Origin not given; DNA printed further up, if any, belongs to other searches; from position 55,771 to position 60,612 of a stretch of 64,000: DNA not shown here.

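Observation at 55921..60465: One stop-free 4.5-kb ORF fuses a GT4 glycosyltransferase, a MOP flippase and an AsnB-type amidotransferase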

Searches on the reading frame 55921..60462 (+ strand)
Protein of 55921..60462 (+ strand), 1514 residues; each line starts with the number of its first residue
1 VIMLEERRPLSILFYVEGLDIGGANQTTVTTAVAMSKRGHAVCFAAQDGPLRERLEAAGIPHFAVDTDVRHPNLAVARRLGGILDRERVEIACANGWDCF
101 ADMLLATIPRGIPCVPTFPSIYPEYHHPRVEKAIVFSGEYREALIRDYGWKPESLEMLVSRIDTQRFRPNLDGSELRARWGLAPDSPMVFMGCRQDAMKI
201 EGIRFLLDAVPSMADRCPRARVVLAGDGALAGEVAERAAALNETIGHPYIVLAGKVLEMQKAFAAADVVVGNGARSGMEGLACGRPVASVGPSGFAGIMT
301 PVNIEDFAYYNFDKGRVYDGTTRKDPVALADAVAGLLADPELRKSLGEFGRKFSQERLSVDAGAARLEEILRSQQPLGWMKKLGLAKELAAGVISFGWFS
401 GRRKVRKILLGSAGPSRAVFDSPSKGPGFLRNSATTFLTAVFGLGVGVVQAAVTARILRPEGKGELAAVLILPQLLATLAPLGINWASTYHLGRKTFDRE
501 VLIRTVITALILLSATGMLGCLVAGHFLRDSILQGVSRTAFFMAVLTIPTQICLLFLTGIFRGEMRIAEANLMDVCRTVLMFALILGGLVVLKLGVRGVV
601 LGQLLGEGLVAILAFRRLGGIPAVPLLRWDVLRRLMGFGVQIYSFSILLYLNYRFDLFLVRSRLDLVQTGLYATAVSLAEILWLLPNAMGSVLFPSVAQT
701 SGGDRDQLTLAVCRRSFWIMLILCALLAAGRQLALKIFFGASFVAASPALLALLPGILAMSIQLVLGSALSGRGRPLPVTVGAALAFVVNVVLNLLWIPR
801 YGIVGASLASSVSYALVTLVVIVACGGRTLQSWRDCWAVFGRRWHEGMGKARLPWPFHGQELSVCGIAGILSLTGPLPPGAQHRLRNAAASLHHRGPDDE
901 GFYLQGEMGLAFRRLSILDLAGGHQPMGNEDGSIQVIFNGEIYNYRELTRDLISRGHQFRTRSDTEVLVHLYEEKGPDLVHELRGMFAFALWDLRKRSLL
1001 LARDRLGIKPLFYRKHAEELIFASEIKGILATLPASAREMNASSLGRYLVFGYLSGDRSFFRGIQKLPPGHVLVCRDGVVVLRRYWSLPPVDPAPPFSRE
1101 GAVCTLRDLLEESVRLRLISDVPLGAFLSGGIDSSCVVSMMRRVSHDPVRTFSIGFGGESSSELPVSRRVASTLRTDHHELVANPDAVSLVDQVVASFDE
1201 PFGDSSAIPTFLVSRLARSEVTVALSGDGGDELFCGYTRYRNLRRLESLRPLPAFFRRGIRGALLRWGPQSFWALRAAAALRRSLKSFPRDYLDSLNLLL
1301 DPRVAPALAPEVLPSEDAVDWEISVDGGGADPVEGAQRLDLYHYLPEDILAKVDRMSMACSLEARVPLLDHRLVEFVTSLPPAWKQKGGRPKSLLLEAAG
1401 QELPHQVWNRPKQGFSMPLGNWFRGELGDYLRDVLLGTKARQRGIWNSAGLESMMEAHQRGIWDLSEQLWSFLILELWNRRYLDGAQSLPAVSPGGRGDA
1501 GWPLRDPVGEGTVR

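Call 7: search_protein_families(library=pfam, proteins=[window:55921-60462:+], max_evalue=0.01)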
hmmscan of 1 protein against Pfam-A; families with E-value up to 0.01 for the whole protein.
window:55921-60462:+ (1514 aa): 12 families
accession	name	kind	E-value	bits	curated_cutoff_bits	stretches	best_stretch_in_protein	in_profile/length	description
PF00733.27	Asn_synthase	-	2.7e-101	340.2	21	1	1106-1479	2-353/354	Asparagine synthase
PF13537.11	GATase_7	-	9.7e-47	158.5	25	1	913-1030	2-122/123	Glutamine amidotransferase domain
PF13522.11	GATase_6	-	2.3e-41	141.3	27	1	897-1025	1-130/130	Glutamine amidotransferase domain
PF13440.11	Polysacc_synt_3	-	2.3e-13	50.5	23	1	454-747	2-292/293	Polysaccharide biosynthesis protein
PF01943.22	Polysacc_synt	-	5.1e-11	42.9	28.2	1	430-700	2-273/274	Polysaccharide biosynthesis protein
PF13692.12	Glyco_trans_1_4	-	3.7e-08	34.2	27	1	197-339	12-142/142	Glycosyl transferases group 1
PF13439.12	Glyco_transf_4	-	7e-07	29.9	28.5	1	21-141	1-145/170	Glycosyltransferase Family 4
PF13579.12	Glyco_trans_4_4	-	3.1e-05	24.8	29.7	1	22-129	1-112/158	Glycosyl transferase 4-like domain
PF01554.23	MatE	-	6.4e-05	23.1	24.9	1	656-795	15-160/161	MatE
PF12481.13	DUF3700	-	0.0013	18.7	27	1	978-1026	124-172/228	Aluminium induced protein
PF00534.26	Glycos_transf_1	-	0.0019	18.2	26.4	1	201-352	28-171/172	Glycosyl transferases group 1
PF03023.19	MurJ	-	0.0027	16.8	27.4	1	500-825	53-399/451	Lipid II flippase MurJ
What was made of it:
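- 55981..56976 (+): GT4-type (GT-B fold) glycosyltransferase domain, cytoplasmic. Pfam Glyco_trans_1_4 34.2 bits and Glyco_transf_4 29.9 bits, both above cut-off (call 7).
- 57208..58392 (+): Wzx-type MOP flippase domain with about 12 transmembrane helices. The last helix ends at 58392. Pfam Polysacc_synt_3 50.5 bits and Polysacc_synt 42.9 bits (call 7).
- On MOP superfamily / Wzx (PST) flippase: PF13440 50.5 bits (cut-off 23) and PF01943 42.9 bits (cut-off 28.2) (call 7).
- On GT4 glycosyltransferase (GT-B, retaining): Glycos_transf_1 is below its cut-off (call 7).
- On Class II (Ntn) glutamine amidotransferase / AsnB: PF13537 158.5 bits, PF00733 340.2 bits (call 7).
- Checked: Pfam finds GT4 domains at aa 21-352, Polysacc_synt/Polysacc_synt_3 at aa 430-747, and GATase_7/GATase_6 plus Asn_synthase at aa 897-1479 (call 7).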

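Call 8: search_protein_families(library=ncbifam, proteins=[window:55921-60462:+], max_evalue=0.01)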
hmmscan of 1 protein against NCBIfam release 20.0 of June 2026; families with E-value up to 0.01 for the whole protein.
window:55921-60462:+ (1514 aa): 16 families
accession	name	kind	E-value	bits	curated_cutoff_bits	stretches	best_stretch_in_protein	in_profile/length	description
TIGR03108.1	eps_aminotran_1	hypoth_equivalog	5.3e-179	596.9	816.9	1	864-1477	1-623/628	XrtA/PEP-CTERM system amidotransferase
TIGR01536.1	asn_synth_AEB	equivalog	2.2e-142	475.7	267.1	1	865-1415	1-517/517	asparagine synthase (glutamine-hydrolyzing)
TIGR03104.1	trio_amidotrans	equivalog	1.3e-116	390.3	570.1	2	864-1244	1-387/589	N-acetylglutaminylglutamine amidotransferase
NF006949.0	PRK09431.1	equivalog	3.2e-93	313.1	499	3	865-1032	2-168/554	asparagine synthase B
NF033535.1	lass_lactam_cya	exception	1.2e-66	225.7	525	2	865-1244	2-387/668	lasso peptide isopeptide bond-forming cyclase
NF033561.1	macrolact_Ik_Al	subfamily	9.1e-21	74.1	300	1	991-1415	85-492/561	albusnodin/ikarugamycin family macrolactam cyclase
TIGR01135.1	glmS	equivalog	2.1e-10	39.7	418.05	1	927-1031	87-199/607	glutamine--fructose-6-phosphate transaminase (isomerizing)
TIGR01134.1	purF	equivalog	3.2e-10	39.9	350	1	924-1026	84-196/432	amidophosphoribosyltransferase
NF001484.0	PRK00331.1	subfamily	8.4e-10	37.6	381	1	926-1031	87-200/601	isomerizing glutamine--fructose-6-phosphate transaminase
TIGR02149.1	glgA_Coryne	subfamily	9.1e-08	31.6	302.4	1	131-372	146-388/391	glycogen synthase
TIGR03088.1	stp2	hypoth_equivalog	1.4e-07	30.9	409.05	1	127-370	134-369/374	TIGR03088 family PEP-CTERM/XrtA system glycosyltransferase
TIGR03449.1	mycothiol_MshA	equivalog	3.3e-07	29.6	462.5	1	135-371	170-400/406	D-inositol-3-phosphate glycosyltransferase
TIGR04063.1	stp3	hypoth_equivalog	1.2e-06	27.6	442.05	1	141-257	169-279/397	TIGR04063 family PEP-CTERM/XrtA system glycosyltransferase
TIGR04047.1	MSMEG_0565_glyc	hypoth_equivalog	5.5e-05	22.4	259.85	1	132-288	141-304/373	MSMEG_0565 family glycosyltransferase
NF038229.1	Glyco4_Geo_Pelo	equivalog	0.00011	21.4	400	1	202-372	175-334/338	GPMC system family 4 glycosyltransferase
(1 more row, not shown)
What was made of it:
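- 58510..60465 (+): asnB-like glutamine-dependent amidotransferase gene (651 aa). GTG start, with the catalytic Cys as residue 2. TIGR01536 475.7 bits, above cut-off (call 8).
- On Class II (Ntn) glutamine amidotransferase / AsnB: TIGR01536 475.7 bits (cut-off 267.1) (call 8).
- On XrtA/PEP-CTERM amidotransferase, WbpS/WbqG type (TIGR03108): 596.9 bits against a cut-off of 816.9 (call 8).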

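Call 9: find_homologous_proteins(query=window:55921-60462:+)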
Query window:55921-60462:+ (1514 aa): 17 proteins with E <= 0.001 among 8000 candidates.
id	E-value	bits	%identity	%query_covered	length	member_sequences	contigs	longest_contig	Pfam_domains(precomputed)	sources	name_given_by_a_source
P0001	0.0e+0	1237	69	54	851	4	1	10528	PF01943.23,PF00534.27,PF13579.13,PF13439.13,PF13440.12,PF13692.13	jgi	jgi:O-antigen/teichoic acid export membrane protein/glycosyltransferase involved in cell wall biosyn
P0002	0.0e+0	1213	67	54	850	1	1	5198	PF01943.23,PF00534.27,PF13439.13,PF13440.12,PF13692.13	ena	-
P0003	0.0e+0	1208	66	54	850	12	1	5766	PF01943.23,PF00534.27,PF13439.13,PF13440.12,PF13692.13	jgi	-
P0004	0.0e+0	1202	67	54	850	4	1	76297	PF01943.23,PF00534.27,PF13579.13,PF13439.13,PF13440.12,PF13692.13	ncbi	-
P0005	0.0e+0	1197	66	54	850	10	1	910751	PF01943.23,PF00534.27,PF13579.13,PF13439.13,PF13440.12,PF13692.13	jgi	-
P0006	0.0e+0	1196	66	54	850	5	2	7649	PF01943.23,PF00534.27,PF13439.13,PF13440.12,PF13692.13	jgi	jgi:O-antigen/teichoic acid export membrane protein/glycosyltransferase involved in cell wall biosyn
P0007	0.0e+0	1156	63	55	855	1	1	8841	PF01943.23,PF00534.27,PF13439.13,PF13440.12,PF13692.13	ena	-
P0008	0.0e+0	1126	62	53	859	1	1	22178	PF01943.23,PF00534.27,PF13579.13,PF13439.13,PF13440.12,PF13692.13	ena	-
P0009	0.0e+0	1115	61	56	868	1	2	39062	PF01943.23,PF00534.27,PF13439.13,PF13440.12,PF13692.13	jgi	jgi:O-antigen/teichoic acid export membrane protein/glycosyltransferase involved in cell wall biosyn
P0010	0.0e+0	1105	61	54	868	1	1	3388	PF01943.23,PF00534.27,PF13440.12,PF13692.13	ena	-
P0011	0.0e+0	1088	61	54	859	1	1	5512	PF01943.23,PF00534.27,PF13579.13,PF13439.13,PF13440.12,PF13692.13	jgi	jgi:O-antigen/teichoic acid export membrane protein/glycosyltransferase involved in cell wall biosyn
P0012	0.0e+0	1081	61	55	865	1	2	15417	PF01943.23,PF00534.27,PF13579.13,PF13439.13,PF13440.12,PF13692.13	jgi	-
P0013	0.0e+0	1080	59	56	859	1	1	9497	PF01943.23,PF00534.27,PF13579.13,PF13439.13,PF13440.12,PF13692.13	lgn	-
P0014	0.0e+0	1074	61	53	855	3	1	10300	PF01943.23,PF00534.27,PF13579.13,PF13439.13,PF13440.12,PF13692.13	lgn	-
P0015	0.0e+0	1049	60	53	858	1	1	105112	PF01943.23,PF00534.27,PF13579.13,PF13439.13,PF13440.12,PF13692.13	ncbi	-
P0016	8.1e-104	366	38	41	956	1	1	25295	PF13632.13,PF00733.28,PF13641.13,PF13522.12,PF00535.33,PF13537.12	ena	-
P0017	2.4e-19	87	34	13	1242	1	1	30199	PF00733.28,PF01408.29,PF22725.2,PF00107.33,PF02894.23,PF13522.12,PF13602.13,PF13537.12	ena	-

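Call 12: find_encoding_contigs(protein=P0001, flank=8000, max_places=3)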
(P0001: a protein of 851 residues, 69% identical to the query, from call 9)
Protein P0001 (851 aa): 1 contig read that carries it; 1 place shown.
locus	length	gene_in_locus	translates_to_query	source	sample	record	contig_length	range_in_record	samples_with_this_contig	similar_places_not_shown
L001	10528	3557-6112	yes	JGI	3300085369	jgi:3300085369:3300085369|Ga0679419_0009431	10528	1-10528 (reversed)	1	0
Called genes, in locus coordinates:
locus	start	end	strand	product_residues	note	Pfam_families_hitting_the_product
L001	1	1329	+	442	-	?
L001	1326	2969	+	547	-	PF02543:Carbam_trans_N, PF16861:Carbam_trans_C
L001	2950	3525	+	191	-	PF00132:Hexapep (weak)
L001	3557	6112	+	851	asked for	PF13439:Glyco_transf_4 (weak), PF13579:Glyco_trans_4_4 (weak), PF00534:Glycos_transf_1, PF13692:Glyco_trans_1_4, PF01943:Polysacc_synt, PF13440:Polysacc_synt_3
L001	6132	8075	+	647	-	PF13522:GATase_6, PF13537:GATase_7, PF00733:Asn_synthase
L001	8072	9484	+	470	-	PF04932:Wzy_C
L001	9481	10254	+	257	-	PF01522:Polysacc_deac_1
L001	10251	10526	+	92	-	?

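Call 13: find_encoding_contigs(protein=P0004, flank=8000, max_places=3)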
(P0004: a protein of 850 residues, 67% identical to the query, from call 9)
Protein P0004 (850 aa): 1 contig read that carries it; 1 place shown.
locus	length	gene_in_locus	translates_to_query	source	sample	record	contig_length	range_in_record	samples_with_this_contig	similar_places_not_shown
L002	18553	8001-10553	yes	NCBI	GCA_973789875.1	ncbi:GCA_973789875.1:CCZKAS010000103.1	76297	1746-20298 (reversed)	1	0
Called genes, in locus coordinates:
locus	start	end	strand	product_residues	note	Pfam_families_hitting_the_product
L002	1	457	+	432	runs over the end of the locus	PF03721:UDPG_MGDP_dh_N, PF00984:UDPG_MGDP_dh, PF03720:UDPG_MGDP_dh_C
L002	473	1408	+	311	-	PF01073:3Beta_HSD, PF01370:Epimerase, PF02719:Polysacc_synt_2, PF04321:RmlD_sub_bind, PF05368:NmrA, PF07993:NAD_binding_4 (faint), PF13460:NAD_binding_10, PF16363:GDP_Man_Dehyd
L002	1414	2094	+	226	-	PF00535:Glycos_transf_2, PF10111:Glyco_tranf_2_2 (weak), PF13641:Glyco_tranf_2_3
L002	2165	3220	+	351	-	PF00483:NTP_transferase, PF12804:NTP_transf_3, PF22640:ManC_GMP_beta-helix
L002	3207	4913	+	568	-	PF04932:Wzy_C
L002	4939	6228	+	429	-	PF13431:TPR_17 (faint), PF13432:TPR_16 (faint), PF13428:TPR_14 (faint), PF07719:TPR_2 (faint), PF13176:TPR_7 (faint), PF13374:TPR_10 (faint), PF14559:TPR_19 (faint), PF13424:TPR_12 (weak), +5 more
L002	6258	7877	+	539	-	PF02543:Carbam_trans_N, PF16861:Carbam_trans_C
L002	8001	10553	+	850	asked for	PF13439:Glyco_transf_4 (weak), PF13579:Glyco_trans_4_4 (weak), PF00534:Glycos_transf_1 (weak), PF13692:Glyco_trans_1_4, PF01943:Polysacc_synt, PF13440:Polysacc_synt_3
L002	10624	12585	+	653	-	PF13522:GATase_6, PF13537:GATase_7, PF00733:Asn_synthase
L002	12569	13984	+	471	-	PF04932:Wzy_C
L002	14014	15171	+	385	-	PF00535:Glycos_transf_2, PF13641:Glyco_tranf_2_3, PF13632:Glyco_trans_2_3 (weak)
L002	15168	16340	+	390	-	PF13506:Glyco_transf_21 (weak), PF00535:Glycos_transf_2, PF13641:Glyco_tranf_2_3, PF13632:Glyco_trans_2_3 (weak)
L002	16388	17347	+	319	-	PF01073:3Beta_HSD, PF01370:Epimerase, PF02719:Polysacc_synt_2, PF04321:RmlD_sub_bind, PF16363:GDP_Man_Dehyd, PF07993:NAD_binding_4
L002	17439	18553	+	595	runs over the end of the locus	PF00953:Glycos_transf_4, PF13727:CoA_binding_3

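Call 27: find_encoding_contigs(protein=window:55927-60462:+, flank=3000, max_places=6)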
Protein window:55927-60462:+ (1512 aa): no gene with exactly this product is on record in the collection.
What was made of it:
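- The 1512-aa product is not on record (call 27).
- Tried and rejected: A look-up of the exact 1512-aa product gave nothing on record (call 27).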
